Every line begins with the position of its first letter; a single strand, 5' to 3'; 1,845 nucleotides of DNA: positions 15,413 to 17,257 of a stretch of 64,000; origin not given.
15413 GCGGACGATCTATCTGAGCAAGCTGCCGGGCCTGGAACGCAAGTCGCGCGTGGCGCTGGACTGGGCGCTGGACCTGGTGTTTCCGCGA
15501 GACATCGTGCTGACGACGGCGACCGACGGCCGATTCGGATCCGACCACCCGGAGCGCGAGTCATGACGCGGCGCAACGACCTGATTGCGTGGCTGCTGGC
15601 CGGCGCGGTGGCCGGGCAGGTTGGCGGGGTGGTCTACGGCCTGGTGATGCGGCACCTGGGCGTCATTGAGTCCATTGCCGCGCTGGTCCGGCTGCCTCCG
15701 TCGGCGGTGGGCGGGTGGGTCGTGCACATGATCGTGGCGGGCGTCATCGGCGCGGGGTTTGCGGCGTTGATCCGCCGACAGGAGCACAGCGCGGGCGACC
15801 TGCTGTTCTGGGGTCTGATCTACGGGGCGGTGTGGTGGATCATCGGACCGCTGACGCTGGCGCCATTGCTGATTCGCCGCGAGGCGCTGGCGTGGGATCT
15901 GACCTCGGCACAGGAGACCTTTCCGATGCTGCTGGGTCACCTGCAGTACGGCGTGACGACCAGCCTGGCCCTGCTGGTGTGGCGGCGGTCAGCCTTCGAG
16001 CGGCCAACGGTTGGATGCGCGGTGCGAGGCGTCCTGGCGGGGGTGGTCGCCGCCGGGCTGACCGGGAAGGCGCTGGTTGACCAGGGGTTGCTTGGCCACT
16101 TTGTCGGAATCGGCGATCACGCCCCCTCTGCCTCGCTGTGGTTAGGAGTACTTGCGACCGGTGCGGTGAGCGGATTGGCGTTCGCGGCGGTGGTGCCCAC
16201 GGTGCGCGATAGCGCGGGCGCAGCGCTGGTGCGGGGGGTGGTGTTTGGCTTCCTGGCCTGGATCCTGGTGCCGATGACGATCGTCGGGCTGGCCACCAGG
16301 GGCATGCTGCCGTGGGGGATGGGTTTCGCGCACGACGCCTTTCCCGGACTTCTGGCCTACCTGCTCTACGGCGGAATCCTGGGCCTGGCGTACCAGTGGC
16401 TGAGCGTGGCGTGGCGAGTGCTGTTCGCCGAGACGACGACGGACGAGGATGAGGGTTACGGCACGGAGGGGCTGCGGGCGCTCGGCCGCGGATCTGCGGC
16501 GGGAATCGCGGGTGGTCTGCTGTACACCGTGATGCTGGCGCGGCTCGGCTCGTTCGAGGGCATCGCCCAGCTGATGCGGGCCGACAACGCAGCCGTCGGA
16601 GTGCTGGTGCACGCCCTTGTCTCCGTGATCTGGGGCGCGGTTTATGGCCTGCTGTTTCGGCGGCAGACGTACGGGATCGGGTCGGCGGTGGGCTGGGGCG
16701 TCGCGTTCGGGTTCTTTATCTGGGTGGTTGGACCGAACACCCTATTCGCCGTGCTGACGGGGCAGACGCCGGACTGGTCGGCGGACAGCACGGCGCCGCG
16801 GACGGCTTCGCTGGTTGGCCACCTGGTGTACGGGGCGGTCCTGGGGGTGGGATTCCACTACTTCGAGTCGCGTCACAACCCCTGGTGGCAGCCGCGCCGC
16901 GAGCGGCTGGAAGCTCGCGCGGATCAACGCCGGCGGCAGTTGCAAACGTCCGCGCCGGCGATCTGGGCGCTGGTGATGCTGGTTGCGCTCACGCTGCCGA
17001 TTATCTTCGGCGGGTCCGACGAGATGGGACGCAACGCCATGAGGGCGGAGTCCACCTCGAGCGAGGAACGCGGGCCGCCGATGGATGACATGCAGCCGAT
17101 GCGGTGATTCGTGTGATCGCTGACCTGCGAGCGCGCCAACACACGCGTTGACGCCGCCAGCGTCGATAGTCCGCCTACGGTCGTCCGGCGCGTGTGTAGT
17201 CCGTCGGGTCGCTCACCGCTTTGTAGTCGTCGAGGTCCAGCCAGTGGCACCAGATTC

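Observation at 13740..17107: NDH-2 fused to a novel 4-TM domain that is repeated three times in the translationally coupled downstream protein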

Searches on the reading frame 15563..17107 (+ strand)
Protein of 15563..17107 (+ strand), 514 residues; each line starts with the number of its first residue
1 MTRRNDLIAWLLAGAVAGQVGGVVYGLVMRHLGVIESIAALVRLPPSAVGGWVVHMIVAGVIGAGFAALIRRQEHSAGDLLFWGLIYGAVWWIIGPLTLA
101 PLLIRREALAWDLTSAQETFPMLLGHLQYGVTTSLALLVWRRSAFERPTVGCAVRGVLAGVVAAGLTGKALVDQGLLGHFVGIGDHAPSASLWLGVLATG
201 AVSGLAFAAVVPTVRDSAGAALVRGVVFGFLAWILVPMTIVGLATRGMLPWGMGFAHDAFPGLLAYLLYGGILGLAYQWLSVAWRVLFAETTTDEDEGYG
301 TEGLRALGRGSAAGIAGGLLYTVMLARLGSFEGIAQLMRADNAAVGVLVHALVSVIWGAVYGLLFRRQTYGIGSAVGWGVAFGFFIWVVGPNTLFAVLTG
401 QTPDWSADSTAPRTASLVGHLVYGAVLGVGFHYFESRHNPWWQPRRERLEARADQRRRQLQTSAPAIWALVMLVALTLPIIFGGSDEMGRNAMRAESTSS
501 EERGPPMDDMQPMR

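Call 5: search_protein_families(library=pfam, proteins=[window:15563-17107:+], max_evalue=1)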
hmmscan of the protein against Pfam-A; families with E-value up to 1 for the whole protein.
window:15563-17107:+ (514 aa): 3 families
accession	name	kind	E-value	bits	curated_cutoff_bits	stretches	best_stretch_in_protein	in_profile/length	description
PF20587.3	DUF6789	-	9.2e-07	29.5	27.1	2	309-439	6-141/144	Family of unknown function (DUF6789)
PF07274.17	DUF1440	-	5.6e-05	23.6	34.7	1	343-426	53-132/135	Protein of unknown function (DUF1440)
PF17870.6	Insulin_TMD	-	0.11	13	33.4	0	347-371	22-46/47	Insulin receptor trans-membrane segment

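Call 7: search_protein_families(library=ncbifam, proteins=[window:15563-17107:+], max_evalue=1)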
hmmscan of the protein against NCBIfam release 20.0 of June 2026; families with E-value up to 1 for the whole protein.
window:15563-17107:+ (514 aa): 0 families

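Call 8: find_homologous_proteins(query=window:15563-17107:+)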
Query window:15563-17107:+ (514 aa): 301 proteins with E <= 0.001 among 8000 candidates; the best 120 are listed.
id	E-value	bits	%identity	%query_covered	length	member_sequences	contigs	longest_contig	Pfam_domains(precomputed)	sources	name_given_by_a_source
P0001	0.0e+0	1106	98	100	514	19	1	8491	PF20587.4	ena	-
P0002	0.0e+0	1096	97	100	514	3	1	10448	PF20587.4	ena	-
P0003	0.0e+0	1093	97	100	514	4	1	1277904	PF20587.4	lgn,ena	-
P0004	0.0e+0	1081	95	100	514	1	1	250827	PF20587.4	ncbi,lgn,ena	-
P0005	0.0e+0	1073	95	100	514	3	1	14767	PF20587.4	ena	-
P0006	0.0e+0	1022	90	100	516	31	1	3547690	PF20587.4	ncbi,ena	-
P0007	5.8e-296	1000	87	100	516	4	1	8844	PF20587.4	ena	-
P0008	2.1e-292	989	87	100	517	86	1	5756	-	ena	-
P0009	1.1e-201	689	87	71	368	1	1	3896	-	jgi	-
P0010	1.4e-180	620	86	62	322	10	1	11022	PF20587.4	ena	-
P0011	1.4e-152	527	53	94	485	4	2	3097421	PF07274.18,PF20587.4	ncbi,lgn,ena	-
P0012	2.2e-151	523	51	98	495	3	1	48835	PF07274.18,PF20587.4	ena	-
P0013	1.0e-145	505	50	98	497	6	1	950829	PF07274.18,PF20587.4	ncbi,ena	-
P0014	2.6e-145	503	50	94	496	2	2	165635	PF07274.18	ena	-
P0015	1.4e-144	501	50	91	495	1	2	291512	PF07274.18,PF20587.4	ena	-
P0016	1.4e-144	501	51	94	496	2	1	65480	PF07274.18,PF20587.4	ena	-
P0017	3.7e-144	500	51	94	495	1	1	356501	PF07274.18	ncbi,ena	-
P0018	3.5e-141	490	51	94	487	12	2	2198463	PF07274.18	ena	-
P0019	7.7e-134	465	49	94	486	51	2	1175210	PF07274.18,PF20587.4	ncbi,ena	-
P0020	1.7e-133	464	49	94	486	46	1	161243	PF07274.18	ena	-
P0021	1.2e-130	455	47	92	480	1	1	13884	PF07274.18,PF20587.4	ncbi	-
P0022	8.5e-127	442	45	94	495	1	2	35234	PF07274.18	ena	-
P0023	1.7e-125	438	45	89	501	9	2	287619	PF07274.18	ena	-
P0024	1.7e-124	435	45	88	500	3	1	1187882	PF07274.18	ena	-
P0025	8.0e-124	432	50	75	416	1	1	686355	PF07274.18,PF20587.4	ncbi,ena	-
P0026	2.6e-123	431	46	89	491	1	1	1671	PF07274.18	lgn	-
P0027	1.6e-119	418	45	94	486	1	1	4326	PF07274.18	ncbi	ncbi:MAG: hypothetical protein ACR2PL_27275 [Dehalococcoidia bacterium]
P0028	3.1e-119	417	45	92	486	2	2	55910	PF07274.18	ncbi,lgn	-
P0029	3.2e-119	417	87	42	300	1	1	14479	PF20587.4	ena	-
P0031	1.9e-116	408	47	88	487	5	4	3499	PF07274.18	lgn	-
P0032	2.7e-116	408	43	89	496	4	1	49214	PF07274.18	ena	-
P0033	5.3e-116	407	45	92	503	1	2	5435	PF07274.18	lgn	-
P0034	1.4e-114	402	45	94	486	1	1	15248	PF07274.18,PF20587.4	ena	-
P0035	1.0e-113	399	44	92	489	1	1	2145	PF07274.18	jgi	jgi:uncharacterized membrane protein YagU involved in acid resistance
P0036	1.5e-113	399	44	92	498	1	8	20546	PF07274.18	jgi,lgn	-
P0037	3.3e-113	397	46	89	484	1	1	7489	PF07274.18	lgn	-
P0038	6.4e-113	396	49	76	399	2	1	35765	PF07274.18,PF20587.4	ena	-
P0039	7.0e-113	396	43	90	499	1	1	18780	PF07274.18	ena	-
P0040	2.4e-112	395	44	89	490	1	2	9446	PF07274.18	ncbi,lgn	-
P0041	4.2e-112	394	44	92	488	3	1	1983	PF07274.18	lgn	-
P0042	5.9e-112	393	44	89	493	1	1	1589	PF07274.18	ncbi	ncbi:MAG: hypothetical protein ACRD0D_10445, partial [Acidimicrobiales bacterium]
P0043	6.6e-112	393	44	88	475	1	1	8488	PF07274.18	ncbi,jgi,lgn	ncbi:MAG: hypothetical protein PVJ34_10100 [Anaerolineae bacterium]|jgi:uncharacterized membrane pro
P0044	1.3e-111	392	43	93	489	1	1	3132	PF07274.18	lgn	-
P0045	1.3e-111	392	45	92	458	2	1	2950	PF07274.18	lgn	-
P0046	1.6e-111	392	46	91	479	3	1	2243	PF07274.18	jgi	jgi:uncharacterized membrane protein YagU involved in acid resistance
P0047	1.9e-111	392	42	92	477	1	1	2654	PF07274.18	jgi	jgi:uncharacterized membrane protein YagU involved in acid resistance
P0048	2.4e-111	391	43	92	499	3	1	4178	PF07274.18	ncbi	-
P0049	9.9e-111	389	47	89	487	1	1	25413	PF07274.18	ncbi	-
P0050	1.0e-110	389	45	92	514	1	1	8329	PF07274.18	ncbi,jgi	-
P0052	2.8e-110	388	45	94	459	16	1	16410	PF07274.18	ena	-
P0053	2.9e-110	388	44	94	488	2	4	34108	PF07274.18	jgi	jgi:uncharacterized membrane protein YagU involved in acid resistance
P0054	5.3e-110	387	43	93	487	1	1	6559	PF07274.18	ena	-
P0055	6.0e-110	387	46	92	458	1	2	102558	PF07274.18,PF20587.4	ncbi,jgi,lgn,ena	-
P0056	6.8e-110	386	45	92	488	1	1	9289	PF07274.18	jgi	jgi:uncharacterized membrane protein YagU involved in acid resistance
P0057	1.1e-109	386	42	89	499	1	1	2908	PF07274.18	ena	-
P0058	2.1e-109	385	44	94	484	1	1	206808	PF07274.18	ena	-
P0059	7.6e-109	383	42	92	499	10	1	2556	PF07274.18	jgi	jgi:uncharacterized membrane protein YagU involved in acid resistance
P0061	3.5e-108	381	42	92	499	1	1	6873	PF07274.18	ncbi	-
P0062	4.3e-108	381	45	92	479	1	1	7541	PF07274.18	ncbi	-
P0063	7.5e-108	380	43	94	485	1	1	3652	PF07274.18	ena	-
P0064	7.7e-108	380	44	92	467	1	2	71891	PF07274.18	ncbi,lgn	-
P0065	2.1e-107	378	41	92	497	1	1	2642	PF07274.18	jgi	jgi:uncharacterized membrane protein YagU involved in acid resistance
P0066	2.3e-107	378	44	94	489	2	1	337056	PF07274.18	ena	-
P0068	3.4e-107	378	45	92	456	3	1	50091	PF07274.18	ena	-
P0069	6.3e-107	377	41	92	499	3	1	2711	PF07274.18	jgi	-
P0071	8.3e-107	376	42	94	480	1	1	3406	PF07274.18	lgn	-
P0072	3.1e-106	374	43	93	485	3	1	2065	PF07274.18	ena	-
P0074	7.3e-106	373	45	89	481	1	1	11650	PF07274.18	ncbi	ncbi:MAG: hypothetical protein ACRD1K_11720 [Acidimicrobiales bacterium]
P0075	7.5e-106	373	44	92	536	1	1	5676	PF07274.18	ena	-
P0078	1.8e-105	372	43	94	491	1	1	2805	PF07274.18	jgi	jgi:uncharacterized membrane protein YagU involved in acid resistance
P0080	6.1e-105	370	45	92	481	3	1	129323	PF07274.18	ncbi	-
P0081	7.3e-105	370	44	94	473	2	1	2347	PF07274.18,PF20587.4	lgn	-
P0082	7.5e-105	370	41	94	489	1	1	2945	PF07274.18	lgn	-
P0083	6.7e-104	367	41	89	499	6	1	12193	PF07274.18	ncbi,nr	ncbi:MAG: hypothetical protein IH956_02090 [Chloroflexi bacterium]|nr:hypothetical protein [Chlorofl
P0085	2.3e-103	365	45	89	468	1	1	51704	PF07274.18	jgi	jgi:uncharacterized membrane protein YagU involved in acid resistance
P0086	2.7e-103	365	43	92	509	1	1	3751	PF07274.18,PF20587.4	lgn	-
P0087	4.7e-103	364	41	88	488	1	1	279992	PF07274.18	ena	-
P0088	9.6e-103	363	42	89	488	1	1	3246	PF07274.18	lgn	-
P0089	1.1e-102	363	44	91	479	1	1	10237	PF07274.18,PF20587.4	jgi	jgi:uncharacterized membrane protein YagU involved in acid resistance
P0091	1.2e-102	363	43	89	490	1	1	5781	PF07274.18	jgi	jgi:uncharacterized membrane protein YagU involved in acid resistance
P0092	1.3e-102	362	42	94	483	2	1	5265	PF07274.18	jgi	jgi:uncharacterized membrane protein YagU involved in acid resistance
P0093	1.5e-102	362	42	92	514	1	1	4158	PF07274.18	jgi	jgi:uncharacterized membrane protein YagU involved in acid resistance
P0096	4.6e-102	361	44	92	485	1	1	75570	PF07274.18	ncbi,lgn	-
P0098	7.4e-102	360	42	90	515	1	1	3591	PF07274.18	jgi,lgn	jgi:uncharacterized membrane protein YagU involved in acid resistance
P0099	8.0e-102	360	41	93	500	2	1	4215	PF07274.18,PF20587.4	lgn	-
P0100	1.0e-101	359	39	86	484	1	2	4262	PF07274.18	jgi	jgi:uncharacterized membrane protein YagU involved in acid resistance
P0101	5.5e-101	357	40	90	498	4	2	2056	PF07274.18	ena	-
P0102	1.4e-100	356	42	92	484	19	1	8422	PF07274.18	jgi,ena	-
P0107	1.2e-98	349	42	94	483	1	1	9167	PF07274.18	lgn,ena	-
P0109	9.9e-98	346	41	98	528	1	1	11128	PF07274.18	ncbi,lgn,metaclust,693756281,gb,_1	metaclust:\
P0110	1.5e-97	346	42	94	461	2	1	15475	PF07274.18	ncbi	-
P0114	3.2e-97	345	39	94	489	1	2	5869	PF07274.18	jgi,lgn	jgi:uncharacterized membrane protein YagU involved in acid resistance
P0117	1.0e-96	343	42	82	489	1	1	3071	PF07274.18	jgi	jgi:uncharacterized membrane protein YagU involved in acid resistance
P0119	1.8e-96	342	40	94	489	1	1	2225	PF07274.18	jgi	jgi:uncharacterized membrane protein YagU involved in acid resistance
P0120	2.9e-96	341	43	92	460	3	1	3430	PF07274.18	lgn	-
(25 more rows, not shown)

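Call 12: find_encoding_contigs(protein=P0006, flank=6000, max_places=3)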
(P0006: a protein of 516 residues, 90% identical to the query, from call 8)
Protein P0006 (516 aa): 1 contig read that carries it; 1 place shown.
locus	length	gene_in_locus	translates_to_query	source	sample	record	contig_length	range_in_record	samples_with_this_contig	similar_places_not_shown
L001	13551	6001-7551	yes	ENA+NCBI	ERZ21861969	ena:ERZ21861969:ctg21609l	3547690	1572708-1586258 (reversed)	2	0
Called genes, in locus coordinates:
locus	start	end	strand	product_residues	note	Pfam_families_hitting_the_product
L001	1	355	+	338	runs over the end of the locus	PF04166:PdxA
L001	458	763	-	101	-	-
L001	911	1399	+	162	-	-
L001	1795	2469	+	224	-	PF02586:SRAP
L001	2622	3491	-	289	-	PF05721:PhyH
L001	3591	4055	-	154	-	-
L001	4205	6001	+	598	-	PF00070:Pyr_redox (faint), PF07992:Pyr_redox_2, PF22366:NDH2_C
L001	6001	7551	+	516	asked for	PF20587:DUF6789 (weak)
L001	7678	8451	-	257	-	PF10370:Rv2993c-like_N, PF01557:FAA_hydrolase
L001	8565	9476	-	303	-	PF02737:3HCDH_N, PF00725:3HCDH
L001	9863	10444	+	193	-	PF00857:Isochorismatase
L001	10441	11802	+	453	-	PF17767:NAPRTase_N, PF17956:NAPRTase_C (faint), PF04095:NAPRTase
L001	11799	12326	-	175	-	PF00210:Ferritin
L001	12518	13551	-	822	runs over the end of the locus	PF00403:HMA, PF00122:E1-E2_ATPase, PF00702:Hydrolase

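Call 17: find_related_loci(query=A1, collection=genome_contigs, flank=6000)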
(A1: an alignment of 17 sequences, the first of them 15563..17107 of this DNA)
Query A1 (514 aa) in genome_contigs; peptide patterns used: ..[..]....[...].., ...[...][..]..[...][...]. (x = any residue, [..] = any of these).
488 stretches matched a pattern; 443 encode a relative of the query (tblastn E <= 1e-3); the best 80 are kept; 80 distinct loci.
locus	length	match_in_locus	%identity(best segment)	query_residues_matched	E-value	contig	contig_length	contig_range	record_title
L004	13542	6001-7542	96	1-514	0e+0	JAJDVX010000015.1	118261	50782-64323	MAG: Chloroflexota bacterium isolate jk18x22bins.70 k141_430760, whole genome shotgun sequence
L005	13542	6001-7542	93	1-514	0e+0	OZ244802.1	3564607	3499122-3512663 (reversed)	MAG: Chloroflexota bacterium isolate 0351a3fc-03c6-4ac3-ab3a-8938ce3ed692 genome assembly, chromosome: 1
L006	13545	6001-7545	90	3-514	0e+0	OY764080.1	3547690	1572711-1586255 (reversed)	MAG: Chloroflexota bacterium isolate a04a8705-9522-4335-bb9c-b9bb47e5c42e genome assembly, chromosome: 1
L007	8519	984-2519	90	3-514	0e+0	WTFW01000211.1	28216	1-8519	MAG: Chloroflexi bacterium isolate CO36386bin_13 NODE_883_length_28216_cov_15.917439, whole genome shotgun sequence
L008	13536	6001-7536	90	3-514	0e+0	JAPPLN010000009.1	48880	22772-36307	MAG: Chloroflexota bacterium isolate RHO3_bin_23 NODE_1556_length_48880_cov_32.023656, whole genome shotgun sequence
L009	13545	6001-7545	90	3-514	0e+0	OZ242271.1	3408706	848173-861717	MAG: Chloroflexota bacterium isolate 28ccf5bf-4595-479e-bad6-f18457ce53ab genome assembly, chromosome: 1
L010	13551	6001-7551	87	1-514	0e+0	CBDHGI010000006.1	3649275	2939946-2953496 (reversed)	MAG: Chloroflexota bacterium isolate cca356c8-8f3a-46e1-bc14-440367fe4ecb genome assembly, contig: chromosome_2, whole g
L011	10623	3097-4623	86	1-514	0e+0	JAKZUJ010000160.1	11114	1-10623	MAG: Chloroflexota bacterium isolate Langseth_MAG_00082 Langseth_MAG_00082_000000000160, whole genome shotgun sequence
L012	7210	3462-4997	90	3-514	0e+0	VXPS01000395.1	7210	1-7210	MAG: Chloroflexi bacterium isolate SB0662_bin_61 NODE_7294_length_7210_cov_23.429769, whole genome shotgun sequence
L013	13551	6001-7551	87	1-514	0e+0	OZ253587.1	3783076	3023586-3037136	MAG: Chloroflexota bacterium isolate c48e1457-3bc6-4d91-b545-4e17b7aa62c7 genome assembly, chromosome: 1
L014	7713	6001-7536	89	3-514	0e+0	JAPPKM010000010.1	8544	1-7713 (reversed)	MAG: Chloroflexota bacterium isolate RHO2_bin_72 NODE_9044_length_8544_cov_9.970432, whole genome shotgun sequence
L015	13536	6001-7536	88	3-514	0e+0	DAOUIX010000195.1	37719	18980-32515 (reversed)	MAG TPA_asm: Chloroflexota bacterium isolate S29_215 k147_507319, whole genome shotgun sequence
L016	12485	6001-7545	86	3-514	0e+0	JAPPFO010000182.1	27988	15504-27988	MAG: Chloroflexota bacterium isolate RHO1_bin_32 NODE_2980_length_27988_cov_5.623957, whole genome shotgun sequence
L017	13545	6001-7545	88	3-514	0e+0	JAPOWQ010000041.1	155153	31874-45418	MAG: Chloroflexota bacterium isolate COS2_bin_4 NODE_55_length_155153_cov_25.1374, whole genome shotgun sequence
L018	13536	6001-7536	88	3-514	0e+0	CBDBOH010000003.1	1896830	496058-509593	MAG: Chloroflexota bacterium isolate 6ed94c95-c701-4cc9-8e12-bdeb5c957f40 genome assembly, contig: contig_3, whole genom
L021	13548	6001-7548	51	1-503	2e-145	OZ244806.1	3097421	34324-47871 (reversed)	MAG: Chloroflexota bacterium isolate 600da572-970b-48f2-b46a-9436f58df6f3 genome assembly, chromosome: 1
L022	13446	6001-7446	51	1-482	6e-137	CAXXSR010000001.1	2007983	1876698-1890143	MAG: Dehalococcoidia bacterium isolate e3f0780b-4b09-4c69-8f5a-dbfb53346339 genome assembly, contig: contig_1, whole gen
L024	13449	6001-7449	50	1-483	3e-131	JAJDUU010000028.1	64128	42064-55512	MAG: Chloroflexota bacterium isolate jk18x1bzbins.9 k141_1443368, whole genome shotgun sequence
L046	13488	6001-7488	44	1-485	3e-105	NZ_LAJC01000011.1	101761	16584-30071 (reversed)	Allosalinactinospora lopnorensis strain CA15-2 contig00011, whole genome shotgun sequence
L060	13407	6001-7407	40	3-484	1e-90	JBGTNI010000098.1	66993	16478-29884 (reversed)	MAG: Mycobacteriales bacterium isolate JTS-RE384 k141_6649074, whole genome shotgun sequence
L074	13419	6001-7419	39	11-482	4e-85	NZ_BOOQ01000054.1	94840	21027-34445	Planotetraspora silvatica strain NBRC 100141 sequence054, whole genome shotgun sequence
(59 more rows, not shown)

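Call 39: predict_structure(alignment_id=A3)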
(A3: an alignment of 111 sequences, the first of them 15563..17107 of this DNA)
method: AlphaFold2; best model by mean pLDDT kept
length: 514 residues; sequences in the alignment: 111
mean_pLDDT: 91.1   pTM: 0.90
mean pLDDT of the five models: 91.1, 90.0, 89.5, 89.1, 88.2
residues with pLDDT >= 90: 407; 70-90: 70; 50-70: 30; < 50: 7
segments of 3 or more residues with pLDDT < 50: 509-514
pLDDT, mean of each block of 10 residues (from residue 1): 78 98 96 92 93 97 96 88 96 95 93 94 97 95 83 97 97 95 91 97 97 87 97 95 92 93 97 97 89 69 94 97 94 95 97 98 93 95 97 95 95 93 97 90 88 87 86 92 71 73 56 44
secondary structure, 60 per line:
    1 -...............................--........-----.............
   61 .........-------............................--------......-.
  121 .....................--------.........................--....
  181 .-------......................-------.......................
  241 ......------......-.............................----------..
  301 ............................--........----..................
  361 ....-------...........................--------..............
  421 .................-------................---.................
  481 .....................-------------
elements in order: H2-32 H35-42 H48-69 H77-104 H113-118 H120-141 H150-174 H177-181 H189-210 H218-246 H253-258 H260-288 H299-328 H331-338 H343-364 H372-398 H407-437 H445-460 H464-501

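Call 43: search_solved_structures(query=A3, max_evalue=10)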
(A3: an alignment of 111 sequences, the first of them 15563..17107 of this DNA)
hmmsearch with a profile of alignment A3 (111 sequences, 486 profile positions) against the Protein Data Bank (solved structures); distinct sequences matched with E-value up to 10: 2.
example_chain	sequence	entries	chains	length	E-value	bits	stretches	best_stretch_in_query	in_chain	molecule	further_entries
4e4f_A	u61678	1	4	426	1.4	10.8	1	81-130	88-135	MANNONATE DEHYDRATASE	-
4il2_A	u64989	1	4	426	1.6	10.7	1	81-127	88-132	Starvation sensing protein rspA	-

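Call 66: search_protein_families(library=pfam, proteins=[L021:3427-4104:+, L022:7674-8135:+, L024:1724-3223:+, L024:1227-1820:+], max_evalue=0.01)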
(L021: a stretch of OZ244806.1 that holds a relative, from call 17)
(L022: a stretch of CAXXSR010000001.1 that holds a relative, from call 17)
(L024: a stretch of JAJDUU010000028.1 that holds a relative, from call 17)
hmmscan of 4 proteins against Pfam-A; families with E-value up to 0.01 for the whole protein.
L021:3427-4104:+ (225 aa): 1 family
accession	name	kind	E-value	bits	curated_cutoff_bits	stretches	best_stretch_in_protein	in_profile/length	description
PF10517.14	DM13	-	1.5e-16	61.3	25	1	127-223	6-105/105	Electron transfer DM13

L022:7674-8135:+ (153 aa): 1 family
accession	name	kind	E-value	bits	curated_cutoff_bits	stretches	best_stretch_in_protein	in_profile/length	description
PF19291.4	TREH_N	-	1e-13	51.5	23.1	1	52-130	10-88/211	Trehalase-like, N-terminal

L024:1724-3223:+ (499 aa): 4 families
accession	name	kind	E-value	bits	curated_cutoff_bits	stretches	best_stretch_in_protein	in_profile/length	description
PF00270.35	DEAD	-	5.6e-46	156.8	26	1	90-253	1-164/167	DEAD/DEAH box helicase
PF00271.37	Helicase_C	-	4e-27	95.1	23.5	1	291-399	2-110/110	Helicase conserved C-terminal domain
PF04851.21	ResIII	-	7.1e-07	29.7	22.5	1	106-248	26-161/164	Type III restriction enzyme, res subunit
PF14617.12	CMS1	-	0.0016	18.3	35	1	187-216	178-207/250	U3-containing 90S pre-ribosomal complex subunit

L024:1227-1820:+ (197 aa): 0 families
